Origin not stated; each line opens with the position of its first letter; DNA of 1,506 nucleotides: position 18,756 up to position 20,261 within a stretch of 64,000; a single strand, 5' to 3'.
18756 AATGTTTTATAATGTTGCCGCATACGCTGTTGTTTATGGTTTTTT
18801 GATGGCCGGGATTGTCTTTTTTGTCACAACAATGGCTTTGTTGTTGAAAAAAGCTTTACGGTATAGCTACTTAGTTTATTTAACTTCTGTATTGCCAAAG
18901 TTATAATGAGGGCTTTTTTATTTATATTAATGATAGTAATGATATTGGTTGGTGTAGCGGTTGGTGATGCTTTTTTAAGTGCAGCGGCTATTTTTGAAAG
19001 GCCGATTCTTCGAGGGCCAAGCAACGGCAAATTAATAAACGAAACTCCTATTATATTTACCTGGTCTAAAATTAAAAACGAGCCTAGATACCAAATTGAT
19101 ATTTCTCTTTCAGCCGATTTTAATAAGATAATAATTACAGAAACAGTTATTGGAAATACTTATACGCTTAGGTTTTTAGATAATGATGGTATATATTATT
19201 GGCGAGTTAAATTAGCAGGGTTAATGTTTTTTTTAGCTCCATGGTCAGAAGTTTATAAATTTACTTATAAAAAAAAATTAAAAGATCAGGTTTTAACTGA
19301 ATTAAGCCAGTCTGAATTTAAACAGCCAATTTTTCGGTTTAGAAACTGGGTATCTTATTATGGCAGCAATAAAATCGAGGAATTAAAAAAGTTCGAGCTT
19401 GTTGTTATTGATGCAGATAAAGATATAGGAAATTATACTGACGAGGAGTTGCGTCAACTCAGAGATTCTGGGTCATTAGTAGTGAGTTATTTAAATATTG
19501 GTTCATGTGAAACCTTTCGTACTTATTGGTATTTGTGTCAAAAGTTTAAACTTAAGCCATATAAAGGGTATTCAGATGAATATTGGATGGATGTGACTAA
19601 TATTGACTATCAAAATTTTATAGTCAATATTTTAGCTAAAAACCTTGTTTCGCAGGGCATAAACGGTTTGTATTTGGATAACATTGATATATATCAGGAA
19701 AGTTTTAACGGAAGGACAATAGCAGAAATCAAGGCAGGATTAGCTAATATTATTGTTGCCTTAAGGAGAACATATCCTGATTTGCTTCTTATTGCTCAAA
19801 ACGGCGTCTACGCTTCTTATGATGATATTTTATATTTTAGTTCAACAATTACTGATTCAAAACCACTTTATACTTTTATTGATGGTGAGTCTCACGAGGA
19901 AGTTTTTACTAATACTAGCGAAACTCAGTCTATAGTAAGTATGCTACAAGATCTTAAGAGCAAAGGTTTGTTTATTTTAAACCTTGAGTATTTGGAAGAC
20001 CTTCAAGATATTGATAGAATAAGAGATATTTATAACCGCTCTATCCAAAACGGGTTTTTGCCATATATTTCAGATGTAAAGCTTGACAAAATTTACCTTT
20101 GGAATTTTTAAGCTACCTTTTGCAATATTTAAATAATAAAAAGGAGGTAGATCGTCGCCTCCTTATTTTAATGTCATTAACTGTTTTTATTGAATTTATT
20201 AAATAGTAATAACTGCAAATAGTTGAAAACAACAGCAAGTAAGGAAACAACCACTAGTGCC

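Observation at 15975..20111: Pel/GAG-like exopolysaccharide mini-locus: GT4, 12-TM membrane protein and GH114-like hydrolase translationally coupled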

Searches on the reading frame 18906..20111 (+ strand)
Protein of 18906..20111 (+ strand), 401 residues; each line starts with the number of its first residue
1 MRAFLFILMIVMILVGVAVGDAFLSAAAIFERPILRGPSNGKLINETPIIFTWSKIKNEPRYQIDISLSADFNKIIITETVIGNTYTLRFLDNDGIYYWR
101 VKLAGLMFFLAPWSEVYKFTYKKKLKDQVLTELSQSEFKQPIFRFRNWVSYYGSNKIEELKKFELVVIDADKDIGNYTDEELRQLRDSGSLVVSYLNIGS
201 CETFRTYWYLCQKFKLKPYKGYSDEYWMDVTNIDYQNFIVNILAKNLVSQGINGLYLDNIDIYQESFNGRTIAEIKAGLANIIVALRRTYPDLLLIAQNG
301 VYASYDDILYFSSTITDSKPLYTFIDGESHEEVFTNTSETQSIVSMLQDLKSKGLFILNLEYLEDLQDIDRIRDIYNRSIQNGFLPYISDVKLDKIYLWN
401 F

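Call 7: search_protein_families(library=pfam, proteins=[window:18906-20111:+], max_evalue=0.1)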
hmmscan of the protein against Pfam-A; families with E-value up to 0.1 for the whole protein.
window:18906-20111:+ (401 aa): 3 families
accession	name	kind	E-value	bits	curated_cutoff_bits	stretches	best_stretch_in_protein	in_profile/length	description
PF03537.19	Glyco_hydro_114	-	1.4e-15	57.7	27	1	162-394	16-228/231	Glycoside-hydrolase family GH114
PF14885.12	GHL15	-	2.4e-06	28.1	27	1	208-338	46-169/271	Hypothetical glycosyl hydrolase family 15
PF21958.2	SOGP_N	-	0.097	12.6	27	0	229-258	7-36/225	SOGP N-terminal domain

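Call 9: search_protein_families(library=ncbifam, proteins=[window:18906-20111:+], max_evalue=0.1)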
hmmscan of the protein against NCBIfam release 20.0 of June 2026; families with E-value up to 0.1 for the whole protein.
window:18906-20111:+ (401 aa): 3 families
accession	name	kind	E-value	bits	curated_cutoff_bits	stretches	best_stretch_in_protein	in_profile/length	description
TIGR01370.1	TIGR01370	hypoth_equivalog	1.6e-29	103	181.25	1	136-397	36-311/315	MJ1477/TM1410 family putative glycoside hydrolase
NF046049.1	quorum_RR_AgrA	equivalog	0.005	16.4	400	1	298-377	149-224/238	quorum-sensing response regulator AgrA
NF011764.0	PRK15218.1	equivalog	0.078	12.3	372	0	34-98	154-218/226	fimbrial assembly chaperone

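Call 16: find_homologous_proteins(query=window:18906-20108:+, max_evalue=0.001)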
Query window:18906-20108:+ (401 aa): 40 proteins with E <= 0.001 among 5103 candidates.
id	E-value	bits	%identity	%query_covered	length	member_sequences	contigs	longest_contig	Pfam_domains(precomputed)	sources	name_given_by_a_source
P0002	3.5e-264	894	100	100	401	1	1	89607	PF03537.20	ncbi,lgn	-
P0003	6.0e-83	297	51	63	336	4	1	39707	PF03537.20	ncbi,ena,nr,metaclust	ncbi:MAG: hypothetical protein A2666_01310 [Parcubacteria group bacterium RIFCSPHIGHO2_01_FULL_47_10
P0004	5.0e-62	228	42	66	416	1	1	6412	PF03537.20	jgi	jgi:cysteinyl-tRNA synthetase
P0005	1.4e-32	131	37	61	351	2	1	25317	PF03537.20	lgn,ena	-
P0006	5.8e-32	129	33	63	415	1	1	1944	PF03537.20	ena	-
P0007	6.0e-32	129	36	64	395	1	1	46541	PF03537.20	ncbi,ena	-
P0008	1.1e-30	125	32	67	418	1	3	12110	PF03537.20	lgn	-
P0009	6.6e-22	96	32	59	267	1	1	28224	PF03537.20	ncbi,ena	-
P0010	7.5e-22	96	36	56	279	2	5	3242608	PF03537.20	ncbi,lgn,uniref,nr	ncbi:endo alpha-1,4 polygalactosaminidase [Clostridium tyrobutyricum]|uniref:endo alpha-1,4 polygala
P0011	1.4e-18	85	33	58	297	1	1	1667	PF03537.20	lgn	-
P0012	2.0e-18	85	33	57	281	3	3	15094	PF03537.20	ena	-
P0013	3.4e-18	84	33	59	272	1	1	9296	PF03537.20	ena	-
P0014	3.6e-18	84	30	53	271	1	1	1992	PF03537.20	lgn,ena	-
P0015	4.7e-18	84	32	59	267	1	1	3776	PF03537.20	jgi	-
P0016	7.9e-18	83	34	57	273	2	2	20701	PF03537.20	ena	-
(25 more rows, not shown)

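Call 17: find_encoding_contigs(protein=P0003, flank=10000, max_places=3)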
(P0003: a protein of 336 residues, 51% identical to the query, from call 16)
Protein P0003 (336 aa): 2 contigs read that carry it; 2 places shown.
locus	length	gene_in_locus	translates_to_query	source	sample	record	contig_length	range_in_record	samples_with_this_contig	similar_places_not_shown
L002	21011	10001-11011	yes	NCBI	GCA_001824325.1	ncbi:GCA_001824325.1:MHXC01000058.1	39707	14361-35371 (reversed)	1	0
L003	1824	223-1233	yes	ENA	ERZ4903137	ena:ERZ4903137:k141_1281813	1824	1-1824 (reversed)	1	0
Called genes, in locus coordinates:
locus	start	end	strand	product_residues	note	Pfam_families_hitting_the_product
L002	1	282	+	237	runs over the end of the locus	-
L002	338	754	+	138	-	PF01909:NTP_transf_2, PF18765:Polbeta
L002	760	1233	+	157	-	PF01934:HepT-like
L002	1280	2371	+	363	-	-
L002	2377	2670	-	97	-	-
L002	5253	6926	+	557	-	PF25116:CBM87_Agd3, PF25115:Agd3_CE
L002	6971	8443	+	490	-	PF11997:DUF3492, PF13439:Glyco_transf_4, PF13579:Glyco_trans_4_4 (weak), PF00534:Glycos_transf_1, PF13692:Glyco_trans_1_4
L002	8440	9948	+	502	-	-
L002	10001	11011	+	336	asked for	PF03537:Glyco_hydro_114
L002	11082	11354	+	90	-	-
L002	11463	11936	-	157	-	-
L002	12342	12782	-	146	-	-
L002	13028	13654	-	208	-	PF00156:Pribosyltran (weak)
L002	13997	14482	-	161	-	-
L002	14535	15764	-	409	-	PF00561:Abhydrolase_1 (weak)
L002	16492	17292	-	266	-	PF03372:Exo_endo_phos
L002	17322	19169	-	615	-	-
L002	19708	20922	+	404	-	-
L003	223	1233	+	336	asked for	PF03537:Glyco_hydro_114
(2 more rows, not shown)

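Call 18: find_encoding_contigs(protein=P0007, flank=10000, max_places=3)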
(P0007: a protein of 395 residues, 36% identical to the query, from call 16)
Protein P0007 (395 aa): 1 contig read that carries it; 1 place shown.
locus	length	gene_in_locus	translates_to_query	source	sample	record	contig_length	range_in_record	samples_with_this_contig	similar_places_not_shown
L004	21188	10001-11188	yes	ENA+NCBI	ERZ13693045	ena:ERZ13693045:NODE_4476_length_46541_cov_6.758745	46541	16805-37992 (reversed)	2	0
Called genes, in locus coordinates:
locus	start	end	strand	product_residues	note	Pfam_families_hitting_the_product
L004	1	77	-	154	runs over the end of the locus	PF00903:Glyoxalase, PF18029:Glyoxalase_6 (weak), PF22677:Ble-like_N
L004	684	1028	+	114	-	PF13470:PIN_3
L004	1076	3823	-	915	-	PF00111:Fer2 (weak), PF13510:Fer2_4, PF14697:Fer4_21 (weak), PF22117:Fer4_Nqo3 (weak), PF12838:Fer4_7, PF04879:Molybdop_Fe4S4, PF00384:Molybdopterin, PF01568:Molydop_binding, +3 more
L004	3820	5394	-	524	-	PF01257:2Fe-2S_thioredx, PF01512:Complex1_51K, PF10531:SLBB (weak), PF10589:NADH_4Fe-4S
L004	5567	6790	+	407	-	PF00890:FAD_binding_2 (faint), PF01266:DAO, PF07992:Pyr_redox_2 (faint)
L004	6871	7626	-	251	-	-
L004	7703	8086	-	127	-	-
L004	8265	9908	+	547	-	PF02776:TPP_enzyme_N, PF00205:TPP_enzyme_M, PF02775:TPP_enzyme_C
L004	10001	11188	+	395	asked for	PF03537:Glyco_hydro_114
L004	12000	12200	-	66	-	-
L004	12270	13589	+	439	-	PF02550:AcetylCoA_hydro, PF13336:AcetylCoA_hyd_C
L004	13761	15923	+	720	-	PF01590:GAF, PF13185:GAF_2, PF01590:GAF, PF13185:GAF_2, PF01590:GAF, PF13185:GAF_2, PF13492:GAF_3, PF07730:HisKA_3, +3 more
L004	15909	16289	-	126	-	PF00072:Response_reg (weak)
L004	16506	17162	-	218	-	PF00072:Response_reg, PF08281:Sigma70_r4_2 (weak), PF00196:GerE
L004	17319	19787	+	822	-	PF00122:E1-E2_ATPase, PF00702:Hydrolase, PF13246:Cation_ATPase, PF00689:Cation_ATPase_C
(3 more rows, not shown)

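Call 19: find_encoding_contigs(protein=P0005, flank=10000, max_places=3)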
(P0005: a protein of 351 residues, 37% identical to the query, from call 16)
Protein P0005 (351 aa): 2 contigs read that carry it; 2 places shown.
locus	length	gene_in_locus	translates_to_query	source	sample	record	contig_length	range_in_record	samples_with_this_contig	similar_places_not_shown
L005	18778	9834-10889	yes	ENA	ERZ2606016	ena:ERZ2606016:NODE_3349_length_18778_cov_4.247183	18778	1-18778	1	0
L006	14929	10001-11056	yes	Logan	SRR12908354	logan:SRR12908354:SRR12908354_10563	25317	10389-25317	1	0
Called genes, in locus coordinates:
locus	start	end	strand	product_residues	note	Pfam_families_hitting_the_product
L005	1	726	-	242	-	?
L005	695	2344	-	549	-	PF16963:PelD_GGDEF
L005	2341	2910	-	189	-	-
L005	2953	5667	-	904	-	PF13428:TPR_14 (faint), PF00515:TPR_1 (faint), PF07719:TPR_2 (faint), PF13176:TPR_7 (faint), PF13181:TPR_8 (faint), PF14559:TPR_19 (weak), PF13429:TPR_15, PF24604:B-barrel_PelB_C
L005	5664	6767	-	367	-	PF13428:TPR_14 (faint), PF13432:TPR_16 (weak)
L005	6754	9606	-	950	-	PF03537:Glyco_hydro_114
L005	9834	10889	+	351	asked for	PF03537:Glyco_hydro_114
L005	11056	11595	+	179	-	-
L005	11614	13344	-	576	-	PF07698:7TM-7TMR_HD, PF01966:HD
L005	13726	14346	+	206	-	PF00809:Pterin_bind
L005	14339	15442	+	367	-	PF19293:CdaA_N (weak), PF02457:DAC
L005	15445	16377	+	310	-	PF07949:YbbR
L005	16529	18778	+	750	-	?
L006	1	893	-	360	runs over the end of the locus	-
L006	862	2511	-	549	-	PF16963:PelD_GGDEF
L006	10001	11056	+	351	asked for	PF03537:Glyco_hydro_114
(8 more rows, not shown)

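Call 21: search_protein_families(library=pfam, proteins=[L002:8440-9945:+, L002:5253-6923:+, L002:6971-8440:+, L002:10001-11008:+, L002:11082-11351:+, L002:1280-2368:+], max_evalue=1)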
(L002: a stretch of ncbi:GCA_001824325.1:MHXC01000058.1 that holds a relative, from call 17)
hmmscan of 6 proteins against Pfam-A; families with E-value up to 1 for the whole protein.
L002:8440-9945:+ (502 aa): 1 family
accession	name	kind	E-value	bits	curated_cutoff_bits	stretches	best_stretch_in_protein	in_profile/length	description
PF11464.13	Rbsn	-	0.37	10.9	26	1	6-31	1-26/42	Rabenosyn Rab binding domain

L002:5253-6923:+ (557 aa): 4 families
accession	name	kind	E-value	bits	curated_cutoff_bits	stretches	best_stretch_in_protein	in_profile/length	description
PF25115.1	Agd3_CE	-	3.9e-17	62.7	27.6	1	308-473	121-303/366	Agd3 deacetylase domain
PF25116.1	CBM87_Agd3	-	9.4e-12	45.6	27.6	1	36-143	5-111/214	Agd3 CBM87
PF01522.26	Polysacc_deac_1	-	0.094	13.1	23.1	1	320-349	58-87/124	Polysaccharide deacetylase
PF12062.14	HSNSD-CE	-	0.19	11.8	25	1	245-375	3-128/205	Heparan sulfate-N-deacetylase, deacetylase domain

L002:6971-8440:+ (490 aa): 6 families
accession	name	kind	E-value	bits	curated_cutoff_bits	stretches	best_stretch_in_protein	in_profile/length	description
PF11997.14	DUF3492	-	1.9e-35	123.4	23.3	1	5-277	2-260/268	Domain of unknown function (DUF3492)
PF00534.26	Glycos_transf_1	-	6.5e-20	71.8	26.4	1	310-465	14-171/172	Glycosyl transferases group 1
PF13692.12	Glyco_trans_1_4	-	1.1e-18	68.4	27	1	314-452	4-142/142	Glycosyl transferases group 1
PF13439.12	Glyco_transf_4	-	7.3e-13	49.3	28.5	1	189-294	70-166/170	Glycosyltransferase Family 4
PF13579.12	Glyco_trans_4_4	-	5e-07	30.6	29.7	1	190-293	70-158/158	Glycosyl transferase 4-like domain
PF13524.12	Glyco_trans_1_2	-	0.0018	18.7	25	1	338-479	10-141/144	Glycosyl transferase-like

L002:10001-11008:+ (336 aa): 2 families
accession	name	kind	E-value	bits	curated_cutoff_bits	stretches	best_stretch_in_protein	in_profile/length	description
PF03537.19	Glyco_hydro_114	-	2e-20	73.5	27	1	97-329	14-228/231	Glycoside-hydrolase family GH114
PF14885.12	GHL15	-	0.0017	18.7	27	1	154-238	56-151/271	Hypothetical glycosyl hydrolase family 15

L002:11082-11351:+ (90 aa): 0 families

L002:1280-2368:+ (363 aa): 3 families
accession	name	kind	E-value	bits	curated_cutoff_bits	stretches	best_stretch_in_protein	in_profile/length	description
PF14257.11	DUF4349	-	7.9e-05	22.5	27.7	1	156-349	42-211/213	Domain of unknown function (DUF4349)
PF12998.12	ING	-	0.051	14.6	23.9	1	206-282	15-97/102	Inhibitor of growth proteins N-terminal histone-binding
PF00675.25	Peptidase_M16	-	0.085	13.2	22.3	1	156-215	66-132/149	Insulinase (Peptidase family M16)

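Call 33: search_dna_similar(query=L002:6971-8440:+, collection=plasmids, mode=protein, max_rows=25, max_evalue=1e-10)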
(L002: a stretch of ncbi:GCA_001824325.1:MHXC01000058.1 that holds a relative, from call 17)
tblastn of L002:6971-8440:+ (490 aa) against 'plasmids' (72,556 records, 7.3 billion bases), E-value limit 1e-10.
Records with a match: 91; places in all: 94; records where one place covers at least 80% of the query: 40.
Best place of each record, by identity: <60% 91.
By first word of the organism name: Priestia 18; Ensifer 6; Haloarcula 6; Deinococcus 4; Streptomyces 4; Burkholderia 4; Caballeronia 4; Cupriavidus 4; Azospirillum 3; Sulfitobacter 3; and 23 more.
By predicted mobility (MOB-suite, as given by PLSDB): non-mobilizable 80; mobilizable 7; conjugative 4.
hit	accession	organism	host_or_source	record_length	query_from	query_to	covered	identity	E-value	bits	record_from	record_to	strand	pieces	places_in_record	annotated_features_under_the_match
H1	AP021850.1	Deinococcus grandis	-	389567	6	486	98%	34.2%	1e-69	248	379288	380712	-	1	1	icsA: lipopolysaccharide glycosyltransferase, putative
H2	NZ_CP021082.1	Deinococcus ficus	Ficus religiosa L.,cell ...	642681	5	486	98%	31.6%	2e-55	207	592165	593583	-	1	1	pelF: GT4 family glycosyltransferase PelF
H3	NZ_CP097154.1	Deinococcus sp. QL22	-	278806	5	484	98%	31.3%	7e-66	238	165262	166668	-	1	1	pelF: GT4 family glycosyltransferase PelF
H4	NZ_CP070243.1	Streptomyces californicus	DSMZ Isolate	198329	6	486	98%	30.5%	1e-54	204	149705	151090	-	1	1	pelF: GT4 family glycosyltransferase PelF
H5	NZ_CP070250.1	Streptomyces californicus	DSMZ Isolate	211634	6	486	98%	30.5%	1e-54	204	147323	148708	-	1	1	pelF: GT4 family glycosyltransferase PelF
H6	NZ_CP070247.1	Streptomyces californicus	DSMZ Isolate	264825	6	486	98%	30.2%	2e-54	204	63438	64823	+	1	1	pelF: GT4 family glycosyltransferase PelF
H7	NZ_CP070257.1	Streptomyces californicus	DSMZ Isolate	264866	6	486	98%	30.2%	2e-54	204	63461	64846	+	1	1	pelF: GT4 family glycosyltransferase PelF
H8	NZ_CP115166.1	Deinococcus aquaticus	Freshwater stream system, activated ...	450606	5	484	98%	29.7%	2e-54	204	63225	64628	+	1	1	pelF: GT4 family glycosyltransferase PelF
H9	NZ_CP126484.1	Kocuria rosea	mixed culture,an irradiated device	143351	2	484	99%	28.7%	4e-53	200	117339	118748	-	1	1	pelF: GT4 family glycosyltransferase PelF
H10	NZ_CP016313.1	Thermus brockianus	whole organism,environmental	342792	6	485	98%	28.2%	5e-41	164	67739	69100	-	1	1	pelF: GT4 family glycosyltransferase PelF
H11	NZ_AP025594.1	Thermus brockianus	-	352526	6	485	98%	28.2%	5e-41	164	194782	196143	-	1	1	pelF: GT4 family glycosyltransferase PelF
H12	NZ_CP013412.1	Burkholderia thailandensis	environmental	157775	4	486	99%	26.3%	4e-27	123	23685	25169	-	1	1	pelF: GT4 family glycosyltransferase PelF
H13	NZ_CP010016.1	Burkholderia thailandensis 34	-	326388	4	486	99%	26.3%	4e-27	123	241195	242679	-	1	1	pelF: GT4 family glycosyltransferase PelF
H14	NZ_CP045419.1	Pseudoalteromonas sp. THAF3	pure culture,Surface of a polyethylene ...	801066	1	489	100%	25.9%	4e-29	129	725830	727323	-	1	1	pelF: GT4 family glycosyltransferase PelF | hypothetical protein | pelG: exopolysaccharide Pel transporter PelG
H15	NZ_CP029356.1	Azospirillum thermophilum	cell culture,hot spring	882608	4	490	99%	25.8%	2e-27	124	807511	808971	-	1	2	pelF: GT4 family glycosyltransferase PelF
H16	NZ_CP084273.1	Caballeronia grimmiae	Leptoglossus zonatus,Cell culture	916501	3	486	99%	25.7%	5e-25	116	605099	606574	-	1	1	pelF: GT4 family glycosyltransferase PelF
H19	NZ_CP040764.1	Paracoccus liaowanqingii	Tibetan antelope,cell culture,feces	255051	4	486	99%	25.4%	3e-27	123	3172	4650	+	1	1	pelF: GT4 family glycosyltransferase PelF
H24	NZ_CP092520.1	Cetobacterium somerae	Danio rerio,tissue sample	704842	2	486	99%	25.1%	1e-27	124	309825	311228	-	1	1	pelF: GT4 family glycosyltransferase PelF | hypothetical protein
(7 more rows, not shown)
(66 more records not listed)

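Call 34: get_annotated_region(hit=H2, flank=8000)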
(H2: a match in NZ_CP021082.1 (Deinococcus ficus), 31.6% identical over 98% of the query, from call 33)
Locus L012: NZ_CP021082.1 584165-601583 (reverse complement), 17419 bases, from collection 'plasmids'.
description: Deinococcus ficus strain CC-FR2-10 plasmid pDFI1, complete sequence
organism: Deinococcus ficus (NCBI taxid 317577)
taxonomy: Bacteria; Deinococcota; Deinococci; Deinococcales; Deinococcaceae; Deinococcus; Deinococcus ficus
host: -; source: Ficus religiosa L.,cell culture,rhizosphere,rhizosphere; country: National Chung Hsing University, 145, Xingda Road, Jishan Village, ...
typing (MOB-suite, as given by PLSDB): mobilizable; relaxase MOBP
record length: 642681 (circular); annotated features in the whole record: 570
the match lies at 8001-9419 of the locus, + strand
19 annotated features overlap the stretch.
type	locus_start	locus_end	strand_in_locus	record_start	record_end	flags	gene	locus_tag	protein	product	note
CDS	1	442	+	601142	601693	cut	-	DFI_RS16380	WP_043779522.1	helix-turn-helix domain-containing protein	-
CDS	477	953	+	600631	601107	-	-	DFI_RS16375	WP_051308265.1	GNAT family N-acetyltransferase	-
CDS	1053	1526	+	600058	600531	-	-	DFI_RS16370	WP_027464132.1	DinB family protein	-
CDS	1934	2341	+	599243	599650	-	-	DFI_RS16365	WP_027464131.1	response regulator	-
CDS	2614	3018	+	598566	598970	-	-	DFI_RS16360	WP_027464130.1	hypothetical protein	-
CDS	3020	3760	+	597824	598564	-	-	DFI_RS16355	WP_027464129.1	SRPBCC family protein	-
CDS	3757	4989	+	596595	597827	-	-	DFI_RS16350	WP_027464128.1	zinc-dependent alcohol dehydrogenase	-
CDS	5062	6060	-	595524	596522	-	-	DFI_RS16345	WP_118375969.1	transposase family protein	-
CDS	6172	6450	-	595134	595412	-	-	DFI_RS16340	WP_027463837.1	hypothetical protein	-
CDS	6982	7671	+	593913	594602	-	-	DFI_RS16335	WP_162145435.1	winged helix-turn-helix domain-containing protein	GO:0000160 - phosphorelay signal transduction system [Evidence IEA]; GO:0006355 - regulation of DNA-templated ...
CDS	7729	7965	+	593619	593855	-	-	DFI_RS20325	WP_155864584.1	hypothetical protein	-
CDS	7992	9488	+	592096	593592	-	pelF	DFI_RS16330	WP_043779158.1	GT4 family glycosyltransferase PelF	-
CDS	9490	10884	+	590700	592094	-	-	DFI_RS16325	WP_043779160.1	hypothetical protein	-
CDS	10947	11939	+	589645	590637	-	-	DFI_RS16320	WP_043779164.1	SDR family NAD(P)-dependent oxidoreductase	-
CDS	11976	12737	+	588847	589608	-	-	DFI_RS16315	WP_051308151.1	sugar phosphate nucleotidyltransferase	GO:0009058 - biosynthetic process [Evidence IEA]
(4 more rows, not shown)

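Call 35: get_annotated_region(hit=H4, flank=8000)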
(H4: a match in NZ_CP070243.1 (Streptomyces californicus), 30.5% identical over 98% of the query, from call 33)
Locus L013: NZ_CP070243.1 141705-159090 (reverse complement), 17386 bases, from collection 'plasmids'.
description: Streptomyces californicus strain FDAARGOS_1209 plasmid unnamed2
organism: Streptomyces californicus (NCBI taxid 67351)
taxonomy: Bacteria; Actinomycetota; Actinomycetes; Kitasatosporales; Streptomycetaceae; Streptomyces; Streptomyces californicus
host: -; source: DSMZ Isolate; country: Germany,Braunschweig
typing (MOB-suite, as given by PLSDB): non-mobilizable
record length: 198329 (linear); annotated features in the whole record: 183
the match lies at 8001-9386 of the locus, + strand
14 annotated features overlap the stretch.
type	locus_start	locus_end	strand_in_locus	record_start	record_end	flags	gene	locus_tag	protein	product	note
CDS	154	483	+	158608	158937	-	-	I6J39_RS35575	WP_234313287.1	hypothetical protein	-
CDS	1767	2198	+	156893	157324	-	-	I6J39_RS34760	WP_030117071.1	hypothetical protein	-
CDS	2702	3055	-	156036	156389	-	-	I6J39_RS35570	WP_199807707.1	hypothetical protein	-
CDS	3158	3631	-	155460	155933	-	-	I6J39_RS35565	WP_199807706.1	helix-turn-helix transcriptional regulator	-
CDS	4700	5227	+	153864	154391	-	-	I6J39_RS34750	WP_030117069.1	hypothetical protein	-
CDS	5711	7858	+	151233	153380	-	-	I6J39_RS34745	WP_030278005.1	hypothetical protein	-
CDS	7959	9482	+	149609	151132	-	pelF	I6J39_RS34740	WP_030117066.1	GT4 family glycosyltransferase PelF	-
CDS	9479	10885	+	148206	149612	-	-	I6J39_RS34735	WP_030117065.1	hypothetical protein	-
CDS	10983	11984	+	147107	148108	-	-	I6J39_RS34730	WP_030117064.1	SDR family NAD(P)-dependent oxidoreductase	-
CDS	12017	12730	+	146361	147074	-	-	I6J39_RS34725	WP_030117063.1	sugar phosphate nucleotidyltransferase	GO:0009058 - biosynthetic process [Evidence IEA]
CDS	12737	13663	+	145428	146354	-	-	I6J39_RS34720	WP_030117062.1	NAD(P)-dependent oxidoreductase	-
CDS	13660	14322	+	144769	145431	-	-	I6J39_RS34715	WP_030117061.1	spherulation-specific family 4 protein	-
CDS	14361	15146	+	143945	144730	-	-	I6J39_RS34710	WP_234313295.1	endo alpha-1,4 polygalactosaminidase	-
CDS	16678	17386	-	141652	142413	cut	-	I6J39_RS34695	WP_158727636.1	hypothetical protein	-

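Call 36: get_annotated_region(hit=H14, flank=8000)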
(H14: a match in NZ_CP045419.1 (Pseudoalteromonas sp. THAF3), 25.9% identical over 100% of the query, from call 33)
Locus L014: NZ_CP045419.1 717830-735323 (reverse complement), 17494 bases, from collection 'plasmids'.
description: Pseudoalteromonas sp. THAF3 plasmid pTHAF3_a, complete sequence
organism: Pseudoalteromonas sp. THAF3 (NCBI taxid 2587843)
taxonomy: Bacteria; Pseudomonadota; Gammaproteobacteria; Alteromonadales; Pseudoalteromonadaceae; Pseudoalteromonas; Pseudoalteromonas sp. THAF3
host: -; source: pure culture,Surface of a polyethylene microplastic particle present in tank 6 of a marine aquarium ...; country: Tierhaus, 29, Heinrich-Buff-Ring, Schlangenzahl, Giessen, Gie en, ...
typing (MOB-suite, as given by PLSDB): non-mobilizable
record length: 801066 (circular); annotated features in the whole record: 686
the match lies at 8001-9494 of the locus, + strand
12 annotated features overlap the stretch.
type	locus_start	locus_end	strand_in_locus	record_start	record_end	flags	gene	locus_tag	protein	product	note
CDS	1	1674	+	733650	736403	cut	-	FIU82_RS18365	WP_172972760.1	endo alpha-1,4 polygalactosaminidase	-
CDS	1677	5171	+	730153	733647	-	-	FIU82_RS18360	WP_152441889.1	tetratricopeptide repeat protein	-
CDS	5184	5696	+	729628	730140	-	-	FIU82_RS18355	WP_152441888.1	hypothetical protein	-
CDS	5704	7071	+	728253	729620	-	-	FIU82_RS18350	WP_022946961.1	PelD GGDEF domain-containing protein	-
CDS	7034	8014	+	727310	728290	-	-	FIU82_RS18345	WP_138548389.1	hypothetical protein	-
CDS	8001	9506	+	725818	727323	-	pelF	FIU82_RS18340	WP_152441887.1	GT4 family glycosyltransferase PelF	-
CDS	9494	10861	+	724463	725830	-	pelG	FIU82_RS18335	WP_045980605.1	exopolysaccharide Pel transporter PelG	-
CDS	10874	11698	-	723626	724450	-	-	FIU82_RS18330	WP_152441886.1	endo alpha-1,4 polygalactosaminidase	-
CDS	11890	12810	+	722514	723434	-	glsB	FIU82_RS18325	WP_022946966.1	glutaminase B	GO:0006541 - glutamine metabolic process [Evidence IEA]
CDS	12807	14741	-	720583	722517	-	-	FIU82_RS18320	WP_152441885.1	methyl-accepting chemotaxis protein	GO:0006935 - chemotaxis [Evidence IEA]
CDS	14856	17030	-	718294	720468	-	-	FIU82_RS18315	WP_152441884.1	EAL domain-containing protein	-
CDS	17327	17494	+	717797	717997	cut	-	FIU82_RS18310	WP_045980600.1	hypothetical protein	-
